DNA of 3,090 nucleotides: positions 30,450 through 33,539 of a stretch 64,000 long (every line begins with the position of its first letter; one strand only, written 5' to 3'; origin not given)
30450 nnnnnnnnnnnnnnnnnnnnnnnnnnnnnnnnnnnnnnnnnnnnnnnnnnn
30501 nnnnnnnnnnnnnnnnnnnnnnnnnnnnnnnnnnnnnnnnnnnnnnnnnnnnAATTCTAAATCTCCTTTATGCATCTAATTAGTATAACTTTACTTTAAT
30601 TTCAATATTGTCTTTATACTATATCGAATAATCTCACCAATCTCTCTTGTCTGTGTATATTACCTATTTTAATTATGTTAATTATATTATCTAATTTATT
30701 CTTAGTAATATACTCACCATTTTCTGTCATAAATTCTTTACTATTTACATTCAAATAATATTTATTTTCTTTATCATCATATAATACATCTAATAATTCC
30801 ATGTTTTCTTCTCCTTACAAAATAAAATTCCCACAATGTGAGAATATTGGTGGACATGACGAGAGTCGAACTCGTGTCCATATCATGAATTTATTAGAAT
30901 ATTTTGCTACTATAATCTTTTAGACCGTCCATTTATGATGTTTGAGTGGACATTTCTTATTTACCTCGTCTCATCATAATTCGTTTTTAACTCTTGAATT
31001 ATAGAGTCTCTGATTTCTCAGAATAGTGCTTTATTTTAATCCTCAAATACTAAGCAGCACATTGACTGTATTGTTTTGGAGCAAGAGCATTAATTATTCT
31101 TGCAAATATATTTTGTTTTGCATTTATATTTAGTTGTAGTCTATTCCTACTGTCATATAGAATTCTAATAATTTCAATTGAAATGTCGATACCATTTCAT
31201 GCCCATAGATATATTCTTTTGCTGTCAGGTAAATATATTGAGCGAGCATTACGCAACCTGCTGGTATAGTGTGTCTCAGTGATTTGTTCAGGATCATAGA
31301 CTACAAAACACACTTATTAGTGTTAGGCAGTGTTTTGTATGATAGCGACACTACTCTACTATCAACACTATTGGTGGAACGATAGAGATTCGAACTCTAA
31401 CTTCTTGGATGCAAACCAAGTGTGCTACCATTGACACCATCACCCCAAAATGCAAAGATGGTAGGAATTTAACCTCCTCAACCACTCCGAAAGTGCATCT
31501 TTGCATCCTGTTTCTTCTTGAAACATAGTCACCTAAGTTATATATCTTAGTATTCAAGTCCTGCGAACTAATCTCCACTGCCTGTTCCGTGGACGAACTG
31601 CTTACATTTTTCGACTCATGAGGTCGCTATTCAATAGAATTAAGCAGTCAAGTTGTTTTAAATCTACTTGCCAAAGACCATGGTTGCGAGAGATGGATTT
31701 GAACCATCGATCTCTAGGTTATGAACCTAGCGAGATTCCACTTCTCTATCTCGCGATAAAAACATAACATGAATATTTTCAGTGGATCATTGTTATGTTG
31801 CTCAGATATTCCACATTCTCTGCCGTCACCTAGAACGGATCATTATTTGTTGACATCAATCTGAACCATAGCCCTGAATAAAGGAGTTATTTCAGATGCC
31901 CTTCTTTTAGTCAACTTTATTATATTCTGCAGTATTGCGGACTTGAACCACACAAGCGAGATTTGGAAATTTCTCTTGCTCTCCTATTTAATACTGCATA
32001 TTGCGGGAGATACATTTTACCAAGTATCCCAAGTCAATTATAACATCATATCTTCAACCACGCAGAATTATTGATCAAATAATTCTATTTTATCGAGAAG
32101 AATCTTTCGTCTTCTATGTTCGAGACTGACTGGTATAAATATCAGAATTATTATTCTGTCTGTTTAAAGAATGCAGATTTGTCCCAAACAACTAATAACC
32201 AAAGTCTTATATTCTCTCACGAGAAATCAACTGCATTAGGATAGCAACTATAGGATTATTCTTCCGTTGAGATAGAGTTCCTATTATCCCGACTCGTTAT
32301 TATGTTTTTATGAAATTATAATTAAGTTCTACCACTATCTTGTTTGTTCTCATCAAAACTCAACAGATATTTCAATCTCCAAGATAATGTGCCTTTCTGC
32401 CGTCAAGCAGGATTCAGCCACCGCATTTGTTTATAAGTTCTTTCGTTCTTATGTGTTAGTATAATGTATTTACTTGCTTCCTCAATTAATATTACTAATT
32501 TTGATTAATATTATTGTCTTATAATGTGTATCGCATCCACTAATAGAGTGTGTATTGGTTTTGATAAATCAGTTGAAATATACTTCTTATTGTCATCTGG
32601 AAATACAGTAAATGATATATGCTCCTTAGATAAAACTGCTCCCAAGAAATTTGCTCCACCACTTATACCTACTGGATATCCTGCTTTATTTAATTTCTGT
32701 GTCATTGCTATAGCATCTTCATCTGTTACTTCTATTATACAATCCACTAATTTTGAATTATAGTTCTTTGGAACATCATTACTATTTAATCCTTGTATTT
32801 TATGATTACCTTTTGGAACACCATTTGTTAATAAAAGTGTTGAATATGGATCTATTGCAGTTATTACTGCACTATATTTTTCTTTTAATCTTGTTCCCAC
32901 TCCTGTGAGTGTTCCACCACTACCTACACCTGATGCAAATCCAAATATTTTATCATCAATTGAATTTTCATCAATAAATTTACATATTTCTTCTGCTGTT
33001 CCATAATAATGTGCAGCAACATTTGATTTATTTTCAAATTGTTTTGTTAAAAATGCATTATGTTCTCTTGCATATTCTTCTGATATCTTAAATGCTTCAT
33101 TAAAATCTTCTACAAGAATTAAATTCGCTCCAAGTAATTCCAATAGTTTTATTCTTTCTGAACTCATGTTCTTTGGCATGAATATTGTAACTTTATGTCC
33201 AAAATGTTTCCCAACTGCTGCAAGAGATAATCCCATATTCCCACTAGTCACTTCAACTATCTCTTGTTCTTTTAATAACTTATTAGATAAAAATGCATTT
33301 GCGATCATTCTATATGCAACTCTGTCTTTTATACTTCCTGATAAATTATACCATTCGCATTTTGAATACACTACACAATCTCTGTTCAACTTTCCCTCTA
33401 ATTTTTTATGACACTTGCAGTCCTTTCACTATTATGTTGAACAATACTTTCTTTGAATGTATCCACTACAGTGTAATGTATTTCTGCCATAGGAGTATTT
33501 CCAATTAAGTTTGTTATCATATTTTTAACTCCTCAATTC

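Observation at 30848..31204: Phage-encoded tmRNA (ssrA) with a non-canonical tag ending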

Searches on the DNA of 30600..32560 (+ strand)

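Call 4: search_rna_families(source=window, start=30600, end=31500, threshold=evalue, max_evalue=10, show_alignments=5)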
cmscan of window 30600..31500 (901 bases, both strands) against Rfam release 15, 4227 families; matches with E-value up to 10: 9.
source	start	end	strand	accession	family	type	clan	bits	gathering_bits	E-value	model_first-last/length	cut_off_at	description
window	31375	31446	-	RF00005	tRNA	Gene; tRNA;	CL00001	54.9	29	6.4e-11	1-71/71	no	tRNA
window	30848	31204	-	RF00023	tmRNA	Gene;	CL00001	43.7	47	6.4e-16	1-374/374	no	transfer-messenger RNA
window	31143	31181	+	RF03008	malK-II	Cis-reg;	-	19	52.9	2.1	1-50/50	no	malK-II RNA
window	31360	31440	-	RF02435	SpF41_sRNA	Gene; sRNA;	-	17.5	52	7.6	1-105/105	no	Streptococcus sRNA SpF41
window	31398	31427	-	RF01508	BYDV_5_UTR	Cis-reg;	-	16.2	75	0.45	48-77/149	no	Barley yellow dwarf virus 5'UTR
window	30800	30882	-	RF04321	tmRNA_permuted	Gene;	-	15.4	47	0.92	29-109/213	no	permuted transfer-messenger RNA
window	31074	31429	-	RF04321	tmRNA_permuted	Gene;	-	15.1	47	1.1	1-213/213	no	permuted transfer-messenger RNA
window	31375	31420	+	RF04351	Plastid-psbl-rps4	Cis-reg;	-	14.5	68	6.5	1-53/53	no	Plastid-psbl-rps4 3UTR RNA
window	31319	31363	+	RF04237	mir-1490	Gene; miRNA;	-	14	75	5.4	1-77/77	no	mir-1490 microRNA precursor family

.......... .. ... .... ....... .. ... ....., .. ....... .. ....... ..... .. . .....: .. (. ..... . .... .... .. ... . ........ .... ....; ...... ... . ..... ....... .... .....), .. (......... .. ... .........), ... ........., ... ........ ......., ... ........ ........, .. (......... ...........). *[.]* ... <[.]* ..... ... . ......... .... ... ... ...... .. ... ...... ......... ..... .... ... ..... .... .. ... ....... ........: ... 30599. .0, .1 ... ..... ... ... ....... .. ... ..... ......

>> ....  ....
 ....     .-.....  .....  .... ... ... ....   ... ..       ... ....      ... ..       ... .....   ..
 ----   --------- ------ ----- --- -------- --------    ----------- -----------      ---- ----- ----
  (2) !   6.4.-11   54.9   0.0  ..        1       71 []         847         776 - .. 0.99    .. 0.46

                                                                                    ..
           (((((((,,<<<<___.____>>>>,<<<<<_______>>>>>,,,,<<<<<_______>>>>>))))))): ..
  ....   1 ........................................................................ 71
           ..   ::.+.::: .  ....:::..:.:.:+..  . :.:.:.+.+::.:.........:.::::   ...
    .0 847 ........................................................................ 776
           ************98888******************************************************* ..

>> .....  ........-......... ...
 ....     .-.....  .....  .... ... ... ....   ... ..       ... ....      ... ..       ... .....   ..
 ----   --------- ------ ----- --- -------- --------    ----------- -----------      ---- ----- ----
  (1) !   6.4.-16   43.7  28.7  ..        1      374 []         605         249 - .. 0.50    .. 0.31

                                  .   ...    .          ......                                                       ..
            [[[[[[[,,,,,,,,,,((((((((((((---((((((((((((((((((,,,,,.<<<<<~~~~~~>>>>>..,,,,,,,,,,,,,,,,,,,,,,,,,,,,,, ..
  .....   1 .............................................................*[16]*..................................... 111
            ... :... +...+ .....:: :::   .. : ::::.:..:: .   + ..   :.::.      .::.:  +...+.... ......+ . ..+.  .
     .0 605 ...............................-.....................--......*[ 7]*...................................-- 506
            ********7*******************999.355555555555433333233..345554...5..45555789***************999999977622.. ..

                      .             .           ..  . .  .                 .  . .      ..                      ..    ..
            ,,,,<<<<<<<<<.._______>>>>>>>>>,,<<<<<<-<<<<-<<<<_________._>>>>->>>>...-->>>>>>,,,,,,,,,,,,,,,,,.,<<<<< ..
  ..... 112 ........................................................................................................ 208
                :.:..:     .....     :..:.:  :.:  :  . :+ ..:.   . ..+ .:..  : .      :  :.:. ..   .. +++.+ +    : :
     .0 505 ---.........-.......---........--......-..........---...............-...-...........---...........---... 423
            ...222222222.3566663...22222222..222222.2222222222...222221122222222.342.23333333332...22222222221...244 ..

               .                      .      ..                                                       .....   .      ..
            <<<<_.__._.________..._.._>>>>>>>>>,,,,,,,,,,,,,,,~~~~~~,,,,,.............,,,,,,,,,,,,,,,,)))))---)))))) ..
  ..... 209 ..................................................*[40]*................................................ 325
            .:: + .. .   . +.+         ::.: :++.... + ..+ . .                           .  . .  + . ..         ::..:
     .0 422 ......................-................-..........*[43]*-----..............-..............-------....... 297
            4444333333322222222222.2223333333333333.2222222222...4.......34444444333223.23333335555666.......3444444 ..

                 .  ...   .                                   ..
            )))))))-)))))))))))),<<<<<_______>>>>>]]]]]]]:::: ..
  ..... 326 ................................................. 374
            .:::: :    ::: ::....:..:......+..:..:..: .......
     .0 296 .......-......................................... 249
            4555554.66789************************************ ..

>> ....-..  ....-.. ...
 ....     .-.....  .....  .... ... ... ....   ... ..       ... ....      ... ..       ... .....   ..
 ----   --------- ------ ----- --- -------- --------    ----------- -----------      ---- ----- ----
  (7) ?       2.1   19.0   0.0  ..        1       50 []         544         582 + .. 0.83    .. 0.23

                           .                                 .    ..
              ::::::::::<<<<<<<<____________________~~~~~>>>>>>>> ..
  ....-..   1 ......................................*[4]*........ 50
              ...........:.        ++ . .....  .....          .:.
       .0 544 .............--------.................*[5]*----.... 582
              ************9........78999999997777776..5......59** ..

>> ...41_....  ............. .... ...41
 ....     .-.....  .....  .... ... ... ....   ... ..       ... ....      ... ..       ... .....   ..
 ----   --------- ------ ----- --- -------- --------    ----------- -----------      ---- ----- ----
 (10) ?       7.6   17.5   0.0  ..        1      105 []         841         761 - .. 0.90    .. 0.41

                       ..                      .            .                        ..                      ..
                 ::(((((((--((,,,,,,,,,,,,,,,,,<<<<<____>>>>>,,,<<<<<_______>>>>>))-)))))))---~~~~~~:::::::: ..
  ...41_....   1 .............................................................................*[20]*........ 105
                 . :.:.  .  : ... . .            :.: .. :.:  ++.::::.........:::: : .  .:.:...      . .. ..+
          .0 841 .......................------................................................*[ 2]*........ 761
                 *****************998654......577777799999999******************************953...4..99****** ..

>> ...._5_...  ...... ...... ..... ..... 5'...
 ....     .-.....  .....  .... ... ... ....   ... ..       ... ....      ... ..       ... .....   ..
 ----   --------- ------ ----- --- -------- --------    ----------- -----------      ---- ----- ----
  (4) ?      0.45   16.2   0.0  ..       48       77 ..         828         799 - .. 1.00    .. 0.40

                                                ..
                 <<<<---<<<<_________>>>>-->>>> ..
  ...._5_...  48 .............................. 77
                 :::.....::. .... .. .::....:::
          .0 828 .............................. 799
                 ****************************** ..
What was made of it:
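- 30848..31204 (-): One-piece tmRNA (ssrA) gene, 357 nt, with encoded CCA end. RF00023 full-length alignment, 43.7 bits, E 6.4e-16 (call 4).
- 31178..31204 (-): 5' half of the tRNA-like domain: acceptor strand GGGCAUG (G3 of the G3:U70 pair) and the D-loop analogue GGUAUCGAC. Rfam posterior is near 1 here (call 4).
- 30848..30886 (-): 3' half of the tRNA-like domain: T-arm (RNA pos 330-346), acceptor strand CAUGUCC (347-353), and ACCA. Rfam posterior is near 1 (call 4).
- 31050..31121 (-): Tag reading frame: resume codon GCA (31119-31121) to stop UAG (31050-31052), encoding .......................*. The Rfam alignment of the resume region has high posterior (call 4).
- On One-piece tmRNA (RF00023): Rfam posterior is near 1 in both (call 4). 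Rfam posterior is 0.2-0.5 across this region (call 4).
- On Permuted two-piece tmRNA (RF04321 and the alpha/beta/cyano families): Only chance-level matches of 15 bits (E of about 1) were found (call 4).
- Checked: More than chance: the RF00023 alignment is full length (1-374) with E = 6.4e-16 (call 4).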

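Call 7: search_dna_similar(query=window:30600-31800:+, collection=phages, mode=near, max_rows=30)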
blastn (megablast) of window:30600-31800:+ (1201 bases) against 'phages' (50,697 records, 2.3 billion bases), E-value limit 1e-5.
No match.

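Call 8: search_dna_similar(query=window:30848-31204:+, collection=phages, mode=distant, max_rows=60, rows=spread)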
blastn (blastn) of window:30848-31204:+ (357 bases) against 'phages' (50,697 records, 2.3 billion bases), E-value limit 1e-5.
No match.
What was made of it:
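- Tried and rejected: GenBank phages, megablast and blastn: no match (calls 7, 8).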

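Call 44: search_rna_families(source=window, start=31440, end=32560, threshold=evalue, max_evalue=5, show_alignments=2)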
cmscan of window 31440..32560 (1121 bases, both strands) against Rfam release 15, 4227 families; matches with E-value up to 5: 5.
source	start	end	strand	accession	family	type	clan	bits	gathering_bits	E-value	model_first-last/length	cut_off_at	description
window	31684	31755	-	RF00005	tRNA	Gene; tRNA;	CL00001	64.3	29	2e-13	1-71/71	no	tRNA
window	31683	31755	+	RF04354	Plastid-ycf2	Cis-reg;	-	18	65.7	1.2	1-75/75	no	Plastid-ycf2 5UTR RNA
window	31684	31730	+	RF04351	Plastid-psbl-rps4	Cis-reg;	-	15.7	68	3.8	1-53/53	no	Plastid-psbl-rps4 3UTR RNA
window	31478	31496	+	RF01977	HOTAIRM1_3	Gene; lncRNA;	-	13.5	37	1.9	41-59/59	no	HOX antisense intergenic RNA myeloid 1 conserved region 3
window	32331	32484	-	RF02111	IS009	Gene;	-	13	117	2.3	1-199/199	no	IS009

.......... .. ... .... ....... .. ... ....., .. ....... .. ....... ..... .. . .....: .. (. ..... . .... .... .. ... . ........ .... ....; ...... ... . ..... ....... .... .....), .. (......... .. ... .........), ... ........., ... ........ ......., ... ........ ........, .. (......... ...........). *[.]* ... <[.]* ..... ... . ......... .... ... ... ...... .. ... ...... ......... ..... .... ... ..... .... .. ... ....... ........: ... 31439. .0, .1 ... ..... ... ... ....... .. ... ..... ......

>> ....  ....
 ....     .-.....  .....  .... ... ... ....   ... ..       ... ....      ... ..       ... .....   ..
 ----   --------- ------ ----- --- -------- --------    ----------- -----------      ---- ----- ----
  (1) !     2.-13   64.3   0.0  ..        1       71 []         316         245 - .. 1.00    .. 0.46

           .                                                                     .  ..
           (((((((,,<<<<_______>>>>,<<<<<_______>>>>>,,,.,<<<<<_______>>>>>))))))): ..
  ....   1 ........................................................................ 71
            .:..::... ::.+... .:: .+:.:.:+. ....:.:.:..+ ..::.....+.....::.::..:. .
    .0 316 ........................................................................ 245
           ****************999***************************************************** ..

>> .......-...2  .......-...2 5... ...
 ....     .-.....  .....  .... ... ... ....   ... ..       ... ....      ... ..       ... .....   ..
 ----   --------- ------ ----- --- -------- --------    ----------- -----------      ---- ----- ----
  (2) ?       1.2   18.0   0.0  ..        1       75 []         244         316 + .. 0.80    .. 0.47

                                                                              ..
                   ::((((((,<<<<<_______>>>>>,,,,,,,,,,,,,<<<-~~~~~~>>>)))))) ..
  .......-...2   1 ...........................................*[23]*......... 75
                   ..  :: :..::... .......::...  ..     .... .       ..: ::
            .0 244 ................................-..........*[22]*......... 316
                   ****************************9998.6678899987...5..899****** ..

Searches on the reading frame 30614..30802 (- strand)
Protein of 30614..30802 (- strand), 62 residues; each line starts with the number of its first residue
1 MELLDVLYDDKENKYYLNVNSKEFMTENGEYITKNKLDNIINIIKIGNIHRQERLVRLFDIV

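Call 53: find_encoding_contigs(protein=window:30614-30802:-, flank=3000, max_places=10)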
Protein window:30614-30802:- (62 aa): 3 contigs read that carry it; 3 places shown.
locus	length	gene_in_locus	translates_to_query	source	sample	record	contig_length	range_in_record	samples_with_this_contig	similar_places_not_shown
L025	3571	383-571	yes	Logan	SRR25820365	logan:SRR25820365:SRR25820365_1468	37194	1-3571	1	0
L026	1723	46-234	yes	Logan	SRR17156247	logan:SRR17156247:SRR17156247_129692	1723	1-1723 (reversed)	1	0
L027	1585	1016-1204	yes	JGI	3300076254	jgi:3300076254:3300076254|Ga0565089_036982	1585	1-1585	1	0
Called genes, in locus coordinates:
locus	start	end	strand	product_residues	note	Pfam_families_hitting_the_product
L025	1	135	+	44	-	?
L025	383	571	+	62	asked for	-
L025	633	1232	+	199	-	-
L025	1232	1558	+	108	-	-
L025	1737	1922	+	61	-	-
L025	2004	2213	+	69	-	-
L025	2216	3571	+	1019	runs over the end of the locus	PF14528:LAGLIDADG_3 (faint)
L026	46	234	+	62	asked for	-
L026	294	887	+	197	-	-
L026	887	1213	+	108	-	-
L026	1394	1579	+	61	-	-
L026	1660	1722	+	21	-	?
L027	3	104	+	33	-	?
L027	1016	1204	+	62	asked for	-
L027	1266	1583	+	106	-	?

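Call 71: search_protein_families(library=pfam, proteins=[window:30614-30802:-], max_evalue=0.001)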
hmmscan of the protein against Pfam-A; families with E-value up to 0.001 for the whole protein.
window:30614-30802:- (62 aa): 0 families

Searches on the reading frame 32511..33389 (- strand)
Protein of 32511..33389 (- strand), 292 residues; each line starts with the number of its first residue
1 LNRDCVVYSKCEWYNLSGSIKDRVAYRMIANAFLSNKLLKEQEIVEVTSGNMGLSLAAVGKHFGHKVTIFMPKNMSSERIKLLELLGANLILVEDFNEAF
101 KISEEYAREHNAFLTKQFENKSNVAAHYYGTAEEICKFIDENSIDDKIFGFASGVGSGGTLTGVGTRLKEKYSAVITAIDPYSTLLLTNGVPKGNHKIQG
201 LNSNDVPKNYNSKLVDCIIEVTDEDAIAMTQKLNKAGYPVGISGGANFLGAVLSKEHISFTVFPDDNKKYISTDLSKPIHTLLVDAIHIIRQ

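Call 10: search_protein_families(library=phrogs, proteins=[window:32511-33389:-], max_evalue=0.00001)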
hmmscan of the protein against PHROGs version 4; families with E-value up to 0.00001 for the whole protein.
window:32511-33389:- (292 aa): 1 family
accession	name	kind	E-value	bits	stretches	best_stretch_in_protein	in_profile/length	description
phrog_11528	-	unknown function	1.1e-48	166.9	1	4-276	27-312/322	-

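Call 13: find_related_loci(query=window:32511-33389:-, collection=viral_contigs, flank=10000)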
Query window:32511-33389:- (292 aa) in viral_contigs; peptide patterns used: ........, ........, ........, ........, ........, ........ (x = any residue, [..] = any of these).
4 stretches matched a pattern, but none encodes a relative of the query by tblastn (E <= 1e-3).

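Call 68: search_protein_families(library=pfam, proteins=[window:32511-33389:-], max_evalue=0.001)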
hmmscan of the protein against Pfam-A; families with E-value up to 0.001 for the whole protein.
window:32511-33389:- (292 aa): 1 family
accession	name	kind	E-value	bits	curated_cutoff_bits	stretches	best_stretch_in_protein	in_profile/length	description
PF00291.31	PALP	-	7.2e-53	180.3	35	1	5-256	22-281/295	Pyridoxal-phosphate dependent enzyme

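Call 72: search_protein_families(library=ncbifam, proteins=[window:32511-33389:-], max_evalue=0.001)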
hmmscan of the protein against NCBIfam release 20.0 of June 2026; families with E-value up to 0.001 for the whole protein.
window:32511-33389:- (292 aa): 37 families (the best 25 are shown)
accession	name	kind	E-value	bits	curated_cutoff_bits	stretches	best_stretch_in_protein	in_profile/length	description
TIGR01136.1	cysKM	subfamily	1.1e-66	225.3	344.15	1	5-275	21-298/299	cysteine synthase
TIGR01139.1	cysK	equivalog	2.8e-65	220.5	350.95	1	5-275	21-297/298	cysteine synthase A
NF007989.0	PRK10717.1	equivalog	2.4e-56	191.2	387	1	4-273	28-315/334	cysteine synthase A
TIGR01137.1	cysta_beta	equivalog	1.8e-49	168.7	510.25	1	4-273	25-308/457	cystathionine beta-synthase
TIGR03945.1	PLP_SbnA_fam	equivalog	1.2e-42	146.1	349.95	1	4-273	21-297/304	2,3-diaminopropionate biosynthesis protein SbnA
TIGR01138.1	cysM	equivalog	3.2e-42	145.1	394.2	1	4-275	22-289/290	cysteine synthase B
NF008735.0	PRK11761.1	equivalog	2.4e-41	141.9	413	1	3-275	25-293/296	cysteine synthase CysM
NF053679.1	CysteaSynCapA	equivalog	3.9e-27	94.9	600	1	7-270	33-314/329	cysteate synthase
NF052478.1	CystDsulMYC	equivalog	1.2e-17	64.3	600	1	4-252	36-294/354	L-cysteine desulfhydrase Cds1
NF006094.0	PRK08246.1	subfamily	2.2e-15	56.8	331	1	8-194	40-213/310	serine/threonine dehydratase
NF005292.0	PRK06815.1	equivalog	2.6e-15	56.3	371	1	3-194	34-217/320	threonine/serine dehydratase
NF004996.0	PRK06381.1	equivalog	4.1e-15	55.6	266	1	7-177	33-196/319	threonine synthase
TIGR01127.1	ilvA_1Cterm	equivalog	2.6e-14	53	378.75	1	7-175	17-176/380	threonine ammonia-lyase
NF006390.0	PRK08639.1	equivalog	1.5e-13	50.5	421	1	4-190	39-221/418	threonine ammonia-lyase IlvA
NF005035.0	PRK06450.1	equivalog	3.3e-12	45.9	301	1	7-103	67-159/338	threonine synthase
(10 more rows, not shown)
